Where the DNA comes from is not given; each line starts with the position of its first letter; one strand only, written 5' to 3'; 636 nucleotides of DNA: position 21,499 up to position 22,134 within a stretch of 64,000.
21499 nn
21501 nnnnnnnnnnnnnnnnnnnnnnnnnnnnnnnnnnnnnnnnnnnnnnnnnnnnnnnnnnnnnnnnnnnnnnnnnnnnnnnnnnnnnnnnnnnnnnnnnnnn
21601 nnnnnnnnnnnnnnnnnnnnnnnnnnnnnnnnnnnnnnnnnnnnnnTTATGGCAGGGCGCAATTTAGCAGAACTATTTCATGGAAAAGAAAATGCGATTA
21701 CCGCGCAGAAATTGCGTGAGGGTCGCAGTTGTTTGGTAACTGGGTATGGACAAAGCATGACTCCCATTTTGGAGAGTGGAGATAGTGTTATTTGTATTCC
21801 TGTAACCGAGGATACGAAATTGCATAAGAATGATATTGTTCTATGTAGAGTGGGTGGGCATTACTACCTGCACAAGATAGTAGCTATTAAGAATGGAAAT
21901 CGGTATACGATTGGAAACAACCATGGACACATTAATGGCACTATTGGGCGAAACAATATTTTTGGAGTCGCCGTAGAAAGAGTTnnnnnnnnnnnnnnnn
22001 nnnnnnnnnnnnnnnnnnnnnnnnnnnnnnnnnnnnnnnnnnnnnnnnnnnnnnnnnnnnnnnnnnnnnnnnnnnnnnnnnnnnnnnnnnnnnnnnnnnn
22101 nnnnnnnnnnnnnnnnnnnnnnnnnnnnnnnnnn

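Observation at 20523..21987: Auxiliary metabolic FolD followed by an AbrB-like DNA-binding gene and a separately encoded S24 (LexA-like) peptidase: a possible split SOS-responsive repressor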

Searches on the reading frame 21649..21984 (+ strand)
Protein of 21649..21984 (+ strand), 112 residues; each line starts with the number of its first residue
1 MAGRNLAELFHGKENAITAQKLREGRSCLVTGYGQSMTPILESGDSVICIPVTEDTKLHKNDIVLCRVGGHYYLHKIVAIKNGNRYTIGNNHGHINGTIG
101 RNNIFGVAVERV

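Call 3: search_protein_families(library=pfam, proteins=[window:21649-21984:+], max_evalue=1)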
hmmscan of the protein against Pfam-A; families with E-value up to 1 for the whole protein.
window:21649-21984:+ (112 aa): 2 families
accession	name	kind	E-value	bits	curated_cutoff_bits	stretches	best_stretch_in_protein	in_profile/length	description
PF00717.28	Peptidase_S24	-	1.2e-06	28.7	23.3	1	23-96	31-100/116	Peptidase S24-like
PF00557.29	Peptidase_M24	-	0.071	13.3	23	1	26-72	43-85/208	Metallopeptidase family M24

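Call 4: search_protein_families(library=phrogs, proteins=[window:21649-21984:+], max_evalue=1)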
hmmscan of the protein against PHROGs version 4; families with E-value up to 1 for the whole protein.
window:21649-21984:+ (112 aa): 5 families
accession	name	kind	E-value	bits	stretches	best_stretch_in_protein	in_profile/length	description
phrog_4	-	transcription regulation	6.3e-05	23.1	1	27-93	253-314/400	transcriptional repressor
phrog_6201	-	transcription regulation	0.0043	17.9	1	27-102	28-100/121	CI-like repressor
phrog_36215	-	unknown function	0.0061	17.9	1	62-105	20-63/79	-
phrog_15562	-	unknown function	0.15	12.6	1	52-100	66-113/215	-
phrog_25340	-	unknown function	0.17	13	1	34-68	15-49/69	-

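Call 5: search_protein_families(library=ncbifam, proteins=[window:21649-21984:+], max_evalue=1)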
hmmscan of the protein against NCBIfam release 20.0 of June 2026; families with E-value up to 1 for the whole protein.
window:21649-21984:+ (112 aa): 5 families
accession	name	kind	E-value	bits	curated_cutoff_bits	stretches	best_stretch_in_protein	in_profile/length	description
TIGR02227.1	sigpep_I_bact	equivalog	0.00041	20.2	47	1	34-98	27-94/162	signal peptidase I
TIGR02228.1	sigpep_I_arch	equivalog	0.00059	19.7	51.85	1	28-88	32-93/158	signal peptidase I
TIGR02754.1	sod_Ni_protease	equivalog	0.0013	19.2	63.25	1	34-93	5-68/90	nickel-type superoxide dismutase maturation protease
NF046067.1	SigPepSipWBacil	equivalog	0.12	12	190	1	33-96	44-108/189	signal peptidase I SipW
NF049884.2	Ceg23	equivalog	0.18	10.7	300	1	27-77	220-270/432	Dot/Icm T4SS effector Ceg23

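Call 10: search_dna_similar(query=window:21649-21984:+, collection=phages, mode=protein, max_evalue=0.01, max_rows=30)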
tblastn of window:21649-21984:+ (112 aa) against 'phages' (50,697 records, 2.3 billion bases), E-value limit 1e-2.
Records with a match: 6; places in all: 6; records where one place covers at least 80% of the query: 0.
Best place of each record, by identity: <60% 6.
By first word of the organism name: uncultured 3; Bacillus 2; Virus 1.
By host as written in the record: - 4; Bacillus megaterium str. ATCC 43725 2.
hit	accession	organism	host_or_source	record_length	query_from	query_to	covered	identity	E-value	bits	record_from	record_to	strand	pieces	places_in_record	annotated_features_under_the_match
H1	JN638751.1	Bacillus phage G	Bacillus megaterium str. ATCC 43725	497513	16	86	63%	47.3%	2e-10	62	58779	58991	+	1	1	89: gp89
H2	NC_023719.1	Bacillus phage G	Bacillus megaterium str. ATCC 43725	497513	16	86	63%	47.3%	2e-10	62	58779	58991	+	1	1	89: repressor protein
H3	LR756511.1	uncultured phage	metagenomic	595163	19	86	61%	38.2%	4e-5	46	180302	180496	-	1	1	record has no annotation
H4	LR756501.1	uncultured phage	metagenomic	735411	20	79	54%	41.7%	1e-4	45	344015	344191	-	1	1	record has no annotation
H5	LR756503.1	uncultured phage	metagenomic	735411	20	79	54%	41.7%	1e-4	45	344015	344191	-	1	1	record has no annotation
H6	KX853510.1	Virus Rctr197k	enrichment culture DAMO/AAA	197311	20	82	56%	38.1%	3e-3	41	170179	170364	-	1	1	repressor protein-like protein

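Call 13: find_homologous_proteins(query=window:21649-21984:+, max_evalue=0.001)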
Query window:21649-21984:+ (112 aa): 180 proteins with E <= 0.001 among 181 candidates; the best 120 are listed.
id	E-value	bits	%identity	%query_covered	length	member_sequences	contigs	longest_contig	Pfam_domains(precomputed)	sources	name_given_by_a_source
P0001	1.1e-63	230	94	100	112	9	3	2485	PF00717.29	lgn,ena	-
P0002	9.0e-63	227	93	100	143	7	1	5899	PF00717.29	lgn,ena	-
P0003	1.1e-59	217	86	99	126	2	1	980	PF00717.29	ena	-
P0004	6.5e-59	215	86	99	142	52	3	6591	PF00717.29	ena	-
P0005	1.5e-58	214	91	94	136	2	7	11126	PF00717.29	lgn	-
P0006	9.8e-57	208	84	99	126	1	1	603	PF00717.29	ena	-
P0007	9.4e-53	195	83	94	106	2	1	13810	-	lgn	-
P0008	4.7e-52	193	77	100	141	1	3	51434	PF00717.29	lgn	-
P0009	6.2e-52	192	83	94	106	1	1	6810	-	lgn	-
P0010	2.2e-50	187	77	94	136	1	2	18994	PF00717.29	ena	-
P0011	1.1e-49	185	75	99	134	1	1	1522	PF00717.29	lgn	-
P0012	1.2e-49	185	78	94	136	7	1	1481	PF00717.29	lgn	-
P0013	2.1e-49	184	77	92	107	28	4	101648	PF00717.29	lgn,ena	-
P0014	1.3e-47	178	77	92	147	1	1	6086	-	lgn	-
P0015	1.6e-47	178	75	92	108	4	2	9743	-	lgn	-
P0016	1.2e-46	175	74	92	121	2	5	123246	PF00717.29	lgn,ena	-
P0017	1.8e-45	171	72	92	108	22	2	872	PF00717.29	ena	-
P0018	7.9e-45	169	74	90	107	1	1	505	PF00717.29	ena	-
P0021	3.6e-44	167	68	92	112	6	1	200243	PF00717.29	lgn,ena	-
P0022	2.5e-43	165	70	97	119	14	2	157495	PF00717.29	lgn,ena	-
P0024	2.1e-42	162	67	92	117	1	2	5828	PF00717.29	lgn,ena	-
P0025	6.6e-42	160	70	90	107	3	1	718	PF00717.29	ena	-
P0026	8.1e-42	160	72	91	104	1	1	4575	PF00717.29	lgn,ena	-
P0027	1.6e-41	159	64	92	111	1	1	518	PF00717.29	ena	-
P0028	1.8e-41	159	67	93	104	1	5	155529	PF00717.29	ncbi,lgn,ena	-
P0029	2.2e-41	158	66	93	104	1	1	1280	PF00717.29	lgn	-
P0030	2.2e-41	158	63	98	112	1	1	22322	PF00717.29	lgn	-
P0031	2.3e-41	158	68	97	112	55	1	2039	PF00717.29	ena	-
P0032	2.3e-41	158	71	91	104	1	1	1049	PF00717.29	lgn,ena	-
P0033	2.5e-41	158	73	90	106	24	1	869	PF00717.29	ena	-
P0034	2.8e-41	158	71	90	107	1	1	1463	PF00717.29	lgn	-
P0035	3.6e-41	158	72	90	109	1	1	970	PF00717.29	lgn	-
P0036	3.8e-41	158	69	90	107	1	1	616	PF00717.29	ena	-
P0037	6.0e-41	157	70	90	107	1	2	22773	PF00717.29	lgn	-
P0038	9.8e-41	156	69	90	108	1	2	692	PF00717.29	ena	-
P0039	1.1e-40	156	67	94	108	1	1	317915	PF00717.29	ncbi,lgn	-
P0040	1.2e-40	156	70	90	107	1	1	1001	PF00717.29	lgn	-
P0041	1.8e-40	155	72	90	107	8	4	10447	PF00717.29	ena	-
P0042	2.0e-40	155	72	90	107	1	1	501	PF00717.29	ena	-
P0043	2.9e-40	155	69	90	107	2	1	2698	PF00717.29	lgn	-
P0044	3.3e-40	155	70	90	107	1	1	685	PF00717.29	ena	-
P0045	3.6e-40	154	71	91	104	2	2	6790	PF00717.29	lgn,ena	-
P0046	3.7e-40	154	69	90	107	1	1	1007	PF00717.29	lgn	-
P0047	5.3e-40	154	67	90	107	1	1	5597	PF00717.29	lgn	-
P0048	5.3e-40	154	68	90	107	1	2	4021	PF00717.29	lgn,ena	-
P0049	5.5e-40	154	69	90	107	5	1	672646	PF00717.29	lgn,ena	-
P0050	5.6e-40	154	71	90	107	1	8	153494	PF00717.29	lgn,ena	-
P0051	5.8e-40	154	69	89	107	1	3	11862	PF00717.29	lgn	-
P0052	7.0e-40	153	70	90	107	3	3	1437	PF00717.29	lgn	-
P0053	1.1e-39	153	69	90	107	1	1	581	PF00717.29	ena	-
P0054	1.4e-39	152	68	91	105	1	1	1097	PF00717.29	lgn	-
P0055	1.5e-39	152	73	88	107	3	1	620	PF00717.29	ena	-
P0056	1.6e-39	152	68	90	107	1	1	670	PF00717.29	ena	-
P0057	1.9e-39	152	68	90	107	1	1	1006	PF00717.29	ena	-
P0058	2.0e-39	152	69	90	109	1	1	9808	PF00717.29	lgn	-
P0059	3.4e-39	151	68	96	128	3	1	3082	PF00717.29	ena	-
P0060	3.8e-39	151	67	90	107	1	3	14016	PF00717.29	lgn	-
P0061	6.1e-39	150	66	88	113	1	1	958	PF00717.29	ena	-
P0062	8.4e-39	150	69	90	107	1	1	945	PF00717.29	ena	-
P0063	8.8e-39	150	68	90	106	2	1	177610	PF00717.29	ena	-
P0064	9.3e-39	150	67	90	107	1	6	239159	PF00717.29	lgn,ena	-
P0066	1.2e-38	150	67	90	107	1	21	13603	PF00717.29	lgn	-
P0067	2.0e-38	149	68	90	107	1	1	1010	PF00717.29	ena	-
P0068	2.1e-38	149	66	90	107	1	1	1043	PF00717.29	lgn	-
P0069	3.0e-38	148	66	94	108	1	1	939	PF00717.29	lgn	-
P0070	3.3e-38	148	69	90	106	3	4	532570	PF00717.29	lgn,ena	-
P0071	3.3e-38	148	67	90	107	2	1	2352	PF00717.29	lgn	-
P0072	3.3e-38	148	67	91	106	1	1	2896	PF00717.29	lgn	-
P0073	4.0e-38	148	67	90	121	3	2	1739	PF00717.29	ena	-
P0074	4.0e-38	148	65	94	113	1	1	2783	PF00717.29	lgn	-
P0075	5.7e-38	147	62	92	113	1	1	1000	PF00717.29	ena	-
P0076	8.1e-38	147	66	90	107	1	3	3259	PF00717.29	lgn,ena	-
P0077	1.2e-37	146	67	90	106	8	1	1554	PF00717.29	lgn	-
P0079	1.4e-37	146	61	93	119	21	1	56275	PF00717.29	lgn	-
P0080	1.6e-37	146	67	90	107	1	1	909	PF00717.29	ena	-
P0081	1.8e-37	146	65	91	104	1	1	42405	PF00717.29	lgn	-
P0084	3.4e-37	145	66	90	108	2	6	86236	PF00717.29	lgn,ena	-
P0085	3.7e-37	145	63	94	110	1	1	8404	PF00717.29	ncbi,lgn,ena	-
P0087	5.1e-37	144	64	88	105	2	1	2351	PF00717.29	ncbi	-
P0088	5.5e-37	144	66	90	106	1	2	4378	PF00717.29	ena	-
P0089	5.9e-37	144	65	91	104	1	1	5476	PF00717.29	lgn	-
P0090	7.3e-37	144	60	96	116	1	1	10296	PF00717.29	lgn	-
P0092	1.1e-36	143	64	90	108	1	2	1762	PF00717.29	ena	-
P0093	1.3e-36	143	64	92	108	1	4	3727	PF00717.29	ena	-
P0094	1.4e-36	143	64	90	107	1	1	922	PF00717.29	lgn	-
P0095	1.6e-36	143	65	91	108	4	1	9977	PF00717.29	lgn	-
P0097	2.6e-36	142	63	90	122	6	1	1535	PF00717.29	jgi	jgi:hypothetical protein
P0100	3.1e-36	142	65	93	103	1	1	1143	PF00717.29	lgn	-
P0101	5.1e-36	141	70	83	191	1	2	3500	PF00717.29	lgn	-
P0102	8.6e-36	140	64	90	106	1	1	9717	PF00717.29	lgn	-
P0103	1.4e-35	140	64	93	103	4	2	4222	PF00717.29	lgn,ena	-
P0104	3.7e-35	138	62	91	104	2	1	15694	PF00717.29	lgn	-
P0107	9.8e-35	137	64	90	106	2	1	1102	PF00717.29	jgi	jgi:hypothetical protein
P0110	1.2e-34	137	63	92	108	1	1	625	PF00717.29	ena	-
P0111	1.2e-34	137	63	90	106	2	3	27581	PF00717.29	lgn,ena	-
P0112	1.7e-34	136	62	90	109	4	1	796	PF00717.29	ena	-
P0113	2.3e-34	136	61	94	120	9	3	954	PF00717.29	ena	-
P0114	2.5e-34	136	64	88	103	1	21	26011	PF00717.29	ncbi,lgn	-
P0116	4.0e-34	135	63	90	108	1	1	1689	PF00717.29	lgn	-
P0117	4.4e-34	135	62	92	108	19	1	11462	PF00717.29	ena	-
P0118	6.1e-34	134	58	92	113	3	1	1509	PF00717.29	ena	-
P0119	7.4e-34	134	62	88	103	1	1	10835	PF00717.29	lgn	-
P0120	1.3e-33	133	61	89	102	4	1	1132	PF00717.29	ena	-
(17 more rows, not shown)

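Call 14: find_related_loci(query=window:21649-21984:+, collection=viral_contigs, flank=6000)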
Query window:21649-21984:+ (112 aa) in viral_contigs; peptide patterns used: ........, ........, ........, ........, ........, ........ (x = any residue, [..] = any of these).
12 stretches matched a pattern; 9 encode a relative of the query (tblastn E <= 1e-3); 9 distinct loci.
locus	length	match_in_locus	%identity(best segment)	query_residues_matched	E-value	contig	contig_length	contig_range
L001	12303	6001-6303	74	10-110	1e-47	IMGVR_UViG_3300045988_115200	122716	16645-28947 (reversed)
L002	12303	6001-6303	74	10-110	1e-47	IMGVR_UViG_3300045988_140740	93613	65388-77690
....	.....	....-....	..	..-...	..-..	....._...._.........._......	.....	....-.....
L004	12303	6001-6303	73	10-110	2e-47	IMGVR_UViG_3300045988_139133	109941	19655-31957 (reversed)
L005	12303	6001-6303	74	10-110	1e-47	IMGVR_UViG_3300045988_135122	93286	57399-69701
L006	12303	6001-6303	74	10-110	1e-47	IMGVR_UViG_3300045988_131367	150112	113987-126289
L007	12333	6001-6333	65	2-112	3e-47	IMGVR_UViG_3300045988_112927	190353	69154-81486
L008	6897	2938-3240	72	10-110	2e-47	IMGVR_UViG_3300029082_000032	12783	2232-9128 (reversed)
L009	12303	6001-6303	74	10-110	1e-47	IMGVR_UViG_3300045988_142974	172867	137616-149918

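Call 24: search_solved_structures(query=A1, max_evalue=1, show_alignments=4)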
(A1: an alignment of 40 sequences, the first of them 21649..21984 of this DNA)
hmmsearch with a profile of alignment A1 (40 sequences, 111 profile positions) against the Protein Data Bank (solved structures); distinct sequences matched with E-value up to 1: 11.
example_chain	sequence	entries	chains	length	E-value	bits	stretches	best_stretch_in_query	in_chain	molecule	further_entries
4wvh_A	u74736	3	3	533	0.15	15.1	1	27-95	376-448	Maltose-binding periplasmic protein,Signal peptidase IB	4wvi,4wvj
9rvy_D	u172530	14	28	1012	0.25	14.4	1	10-67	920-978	Egalitarian, isoform B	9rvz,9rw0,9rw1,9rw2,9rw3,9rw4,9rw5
2jkb_A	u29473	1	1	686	0.4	13.7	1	41-104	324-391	SIALIDASE B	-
4xog_A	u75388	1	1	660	0.41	13.7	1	41-104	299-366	Sialidase B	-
2vw0_A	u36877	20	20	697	0.41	13.7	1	41-104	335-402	SIALIDASE B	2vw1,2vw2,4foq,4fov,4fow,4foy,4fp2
4xe9_A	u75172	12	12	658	0.42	13.6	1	41-104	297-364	Sialidase B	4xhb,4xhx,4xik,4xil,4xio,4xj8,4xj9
4xma_A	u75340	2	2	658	0.42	13.6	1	41-104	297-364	Sialidase B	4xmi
4xyx_A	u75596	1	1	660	0.42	13.6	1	41-104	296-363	Sialidase B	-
4nv4_A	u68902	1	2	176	0.75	12.8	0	33-79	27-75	Signal peptidase I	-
1elt_A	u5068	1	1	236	0.84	12.7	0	65-79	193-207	ELASTASE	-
4wvg_A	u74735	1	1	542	0.87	12.6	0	27-95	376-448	Maltose-binding periplasmic protein,Signal peptidase IB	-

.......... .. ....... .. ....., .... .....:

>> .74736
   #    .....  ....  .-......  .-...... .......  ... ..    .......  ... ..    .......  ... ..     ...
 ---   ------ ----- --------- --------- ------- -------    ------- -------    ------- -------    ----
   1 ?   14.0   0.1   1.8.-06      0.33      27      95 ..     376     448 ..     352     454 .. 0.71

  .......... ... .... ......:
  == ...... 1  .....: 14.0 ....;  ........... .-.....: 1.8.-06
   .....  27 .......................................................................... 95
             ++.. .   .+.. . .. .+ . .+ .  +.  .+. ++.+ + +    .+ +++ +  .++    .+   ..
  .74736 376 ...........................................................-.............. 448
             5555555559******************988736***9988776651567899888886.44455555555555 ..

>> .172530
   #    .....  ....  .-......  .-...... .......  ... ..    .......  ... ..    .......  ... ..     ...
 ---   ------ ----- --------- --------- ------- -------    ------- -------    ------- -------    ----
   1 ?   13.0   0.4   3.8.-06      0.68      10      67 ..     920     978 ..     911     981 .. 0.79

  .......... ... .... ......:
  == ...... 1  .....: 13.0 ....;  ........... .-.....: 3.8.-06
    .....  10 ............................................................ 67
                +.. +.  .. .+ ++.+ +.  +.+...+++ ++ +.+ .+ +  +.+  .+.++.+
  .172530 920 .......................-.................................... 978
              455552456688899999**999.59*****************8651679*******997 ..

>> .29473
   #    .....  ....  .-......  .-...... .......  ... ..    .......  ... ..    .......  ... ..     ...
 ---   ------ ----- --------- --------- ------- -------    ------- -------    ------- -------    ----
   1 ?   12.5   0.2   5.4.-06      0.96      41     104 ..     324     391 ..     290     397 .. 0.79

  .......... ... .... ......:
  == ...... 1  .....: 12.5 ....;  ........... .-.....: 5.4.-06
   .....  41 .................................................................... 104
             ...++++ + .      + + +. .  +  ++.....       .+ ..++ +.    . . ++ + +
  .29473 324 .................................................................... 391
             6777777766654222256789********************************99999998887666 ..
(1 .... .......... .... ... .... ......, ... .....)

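Call 25: find_encoding_contigs(protein=P0039, flank=5000, max_places=3)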
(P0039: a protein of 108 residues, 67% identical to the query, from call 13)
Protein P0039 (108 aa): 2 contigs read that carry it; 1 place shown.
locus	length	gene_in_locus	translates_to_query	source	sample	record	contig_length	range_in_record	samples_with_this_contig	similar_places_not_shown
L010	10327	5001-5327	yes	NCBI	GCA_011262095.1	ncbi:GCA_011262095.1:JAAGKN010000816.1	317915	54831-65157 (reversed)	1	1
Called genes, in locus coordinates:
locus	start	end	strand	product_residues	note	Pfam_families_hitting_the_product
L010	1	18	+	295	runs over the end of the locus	PF00303:Thymidylat_synt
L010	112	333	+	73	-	-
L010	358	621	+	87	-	-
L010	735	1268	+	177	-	-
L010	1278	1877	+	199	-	-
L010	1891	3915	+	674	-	-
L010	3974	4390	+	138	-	-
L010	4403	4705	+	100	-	-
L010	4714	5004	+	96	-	-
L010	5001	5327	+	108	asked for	PF00717:Peptidase_S24 (weak)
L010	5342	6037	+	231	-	-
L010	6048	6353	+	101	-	-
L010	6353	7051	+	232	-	-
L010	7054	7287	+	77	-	-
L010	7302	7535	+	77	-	-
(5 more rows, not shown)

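Call 26: find_encoding_contigs(protein=P0049, flank=5000, max_places=3)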
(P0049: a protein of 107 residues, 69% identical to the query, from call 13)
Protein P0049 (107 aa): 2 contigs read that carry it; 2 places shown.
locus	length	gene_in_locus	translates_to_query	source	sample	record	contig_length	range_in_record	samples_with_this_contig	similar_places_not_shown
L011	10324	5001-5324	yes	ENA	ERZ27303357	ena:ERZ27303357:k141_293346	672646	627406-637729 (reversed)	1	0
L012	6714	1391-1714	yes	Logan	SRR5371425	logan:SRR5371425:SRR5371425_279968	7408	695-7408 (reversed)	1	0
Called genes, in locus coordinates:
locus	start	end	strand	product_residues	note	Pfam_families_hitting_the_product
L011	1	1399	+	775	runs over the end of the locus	PF22944:DGKD_4H (faint)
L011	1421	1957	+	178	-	-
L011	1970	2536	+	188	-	-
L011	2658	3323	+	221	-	-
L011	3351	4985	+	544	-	-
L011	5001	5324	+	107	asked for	PF00717:Peptidase_S24 (weak)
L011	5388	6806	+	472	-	-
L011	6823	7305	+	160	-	-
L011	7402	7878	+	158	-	-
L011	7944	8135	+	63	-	-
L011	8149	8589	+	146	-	PF01281:Ribosomal_L9_N, PF03948:Ribosomal_L9_C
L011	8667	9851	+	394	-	-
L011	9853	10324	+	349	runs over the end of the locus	-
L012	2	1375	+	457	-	?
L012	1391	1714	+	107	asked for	PF00717:Peptidase_S24 (weak)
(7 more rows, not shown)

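Call 27: find_encoding_contigs(protein=P0028, flank=5000, max_places=3)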
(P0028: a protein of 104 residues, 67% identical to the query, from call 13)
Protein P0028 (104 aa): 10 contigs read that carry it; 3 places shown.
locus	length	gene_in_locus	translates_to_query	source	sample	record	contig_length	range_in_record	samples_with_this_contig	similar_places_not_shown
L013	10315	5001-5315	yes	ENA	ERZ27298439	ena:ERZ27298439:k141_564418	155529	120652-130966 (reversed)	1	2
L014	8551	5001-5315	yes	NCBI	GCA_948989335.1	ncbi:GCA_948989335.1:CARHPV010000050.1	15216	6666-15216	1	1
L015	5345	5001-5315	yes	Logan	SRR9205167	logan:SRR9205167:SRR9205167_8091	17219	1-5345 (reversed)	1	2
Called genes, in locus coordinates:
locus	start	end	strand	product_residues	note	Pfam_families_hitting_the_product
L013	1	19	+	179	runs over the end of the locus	-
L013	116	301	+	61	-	-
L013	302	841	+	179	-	PF00857:Isochorismatase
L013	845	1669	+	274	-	PF00156:Pribosyltran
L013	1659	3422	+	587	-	PF18127:NAMPT_N (weak), PF04095:NAPRTase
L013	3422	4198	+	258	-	PF02540:NAD_synthase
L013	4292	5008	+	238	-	PF00149:Metallophos, PF12850:Metallophos_2 (weak)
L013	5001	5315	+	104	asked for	PF00717:Peptidase_S24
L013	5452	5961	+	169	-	-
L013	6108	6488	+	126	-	PF13671:AAA_33 (weak)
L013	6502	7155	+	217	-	PF00149:Metallophos, PF12850:Metallophos_2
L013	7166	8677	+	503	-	PF01145:Band_7, PF15975:Flot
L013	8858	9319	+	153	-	-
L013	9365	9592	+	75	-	-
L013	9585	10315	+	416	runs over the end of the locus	PF13638:PIN_4 (weak), PF04851:ResIII (faint), PF02562:PhoH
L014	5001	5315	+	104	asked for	PF00717:Peptidase_S24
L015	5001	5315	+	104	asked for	PF00717:Peptidase_S24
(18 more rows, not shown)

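Call 28: predict_structure(alignment_id=A1)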
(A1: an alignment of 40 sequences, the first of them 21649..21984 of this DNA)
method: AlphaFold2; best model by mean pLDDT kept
length: 112 residues; sequences in the alignment: 40
mean_pLDDT: 89.6   pTM: 0.83
mean pLDDT of the five models: 89.6, 87.5, 86.1, 86.0, 85.6
residues with pLDDT >= 90: 81; 70-90: 22; 50-70: 7; < 50: 2
segments of 3 or more residues with pLDDT < 50: none
pLDDT, mean of each block of 10 residues (from residue 1): 70 96 96 73 90 94 95 94 92 90 96 88
secondary structure, 60 per line:
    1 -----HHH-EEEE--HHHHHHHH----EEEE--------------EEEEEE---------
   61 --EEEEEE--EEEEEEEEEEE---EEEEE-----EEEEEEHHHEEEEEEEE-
elements in order: E10-13 H16-23 E28-31 E46-51 E63-68 E71-81 E85-89 E95-100 E104-111

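Call 32: fold_search(model_id=the predicted structure, library=pdb)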
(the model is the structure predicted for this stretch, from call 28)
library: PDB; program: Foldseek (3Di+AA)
matches with E <= 10: 597; with E <= 0.001: 5
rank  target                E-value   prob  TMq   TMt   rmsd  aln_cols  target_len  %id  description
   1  1jhe_A                3.9e-04  1.00  0.56  0.51   3.1        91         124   18  LEXA L89P Q92W E152A K156A MUTANT (released 2001-09-19)
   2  8trg_I                4.9e-04  1.00  0.54  0.35   3.3        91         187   19  Structure of full-length LexA bound to a RecA filament (released 2023-11-15)
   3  1jhh_B                5.5e-04  1.00  0.57  0.54   3.0        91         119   18  LEXA S119A MUTANT (released 2001-09-19)
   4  7b5g_A                6.6e-04  1.00  0.56  0.49   3.1        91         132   19  Crystal structure of E.coli LexA in complex with nanobody NbSOS3(Nb14527) (released 2022-09-14)
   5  1jhf_B                8.9e-04  1.00  0.56  0.57   3.0        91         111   19  LEXA G85D MUTANT (released 2001-09-19)
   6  6a2q                  1.2e-03  1.00  0.57  0.64   3.2        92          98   20  Mycobacterium tuberculosis LexA C-domain I (released 2019-01-23)
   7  3jsp_A                1.2e-03  1.00  0.55  0.34   3.1        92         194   17  Classic Protein With a New Twist: crystal structure of a LexA repressor DNA complex (released 2010-08-18)
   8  1jhf_A                1.2e-03  1.00  0.55  0.34   3.2        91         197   19  LEXA G85D MUTANT (released 2001-09-19)
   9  4wvj_A                1.3e-03  1.00  0.65  0.16   3.4       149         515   15  Crystal structure of the Type-I signal peptidase from Staphylococcus aureus (SpsB) in complex with an inhibitor peptid (released 2015-09-23)
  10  3k2z_A                1.3e-03  1.00  0.59  0.37   2.8        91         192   21  Crystal structure of a LexA protein from Thermotoga maritima (released 2010-10-06)
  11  7ocj_F                1.5e-03  1.00  0.56  0.49   3.0        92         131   17  Crystal structure of E.coli LexA in complex with nanobody NbSOS2(Nb14509) (released 2022-10-26)
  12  3k2z_B                1.7e-03  1.00  0.59  0.36   2.7        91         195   21  Crystal structure of a LexA protein from Thermotoga maritima (released 2010-10-06)
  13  8gms_A                1.9e-03  1.00  0.54  0.50   3.4        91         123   19  Structure of LexA in complex with RecA filament (released 2022-12-21)
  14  8b0v_A                2.0e-03  1.00  0.57  0.52   3.2        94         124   17  Crystal structure of C-terminal domain of Pseudomonas aeruginosa LexA G91D mutant (released 2024-03-27)
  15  7b5g_C                2.0e-03  1.00  0.56  0.49   3.0        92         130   17  Crystal structure of E.coli LexA in complex with nanobody NbSOS3(Nb14527) (released 2022-09-14)
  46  1f39_A                6.8e-02  0.99  0.55  0.60   3.5        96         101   17  CRYSTAL STRUCTURE OF THE LAMBDA REPRESSOR C-TERMINAL DOMAIN (released 2000-07-26)
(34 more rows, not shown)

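Call 40: search_protein_families(library=padloc, proteins=[window:21649-21984:+], max_evalue=1)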
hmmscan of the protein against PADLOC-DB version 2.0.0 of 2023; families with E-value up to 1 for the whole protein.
window:21649-21984:+ (112 aa): 0 families
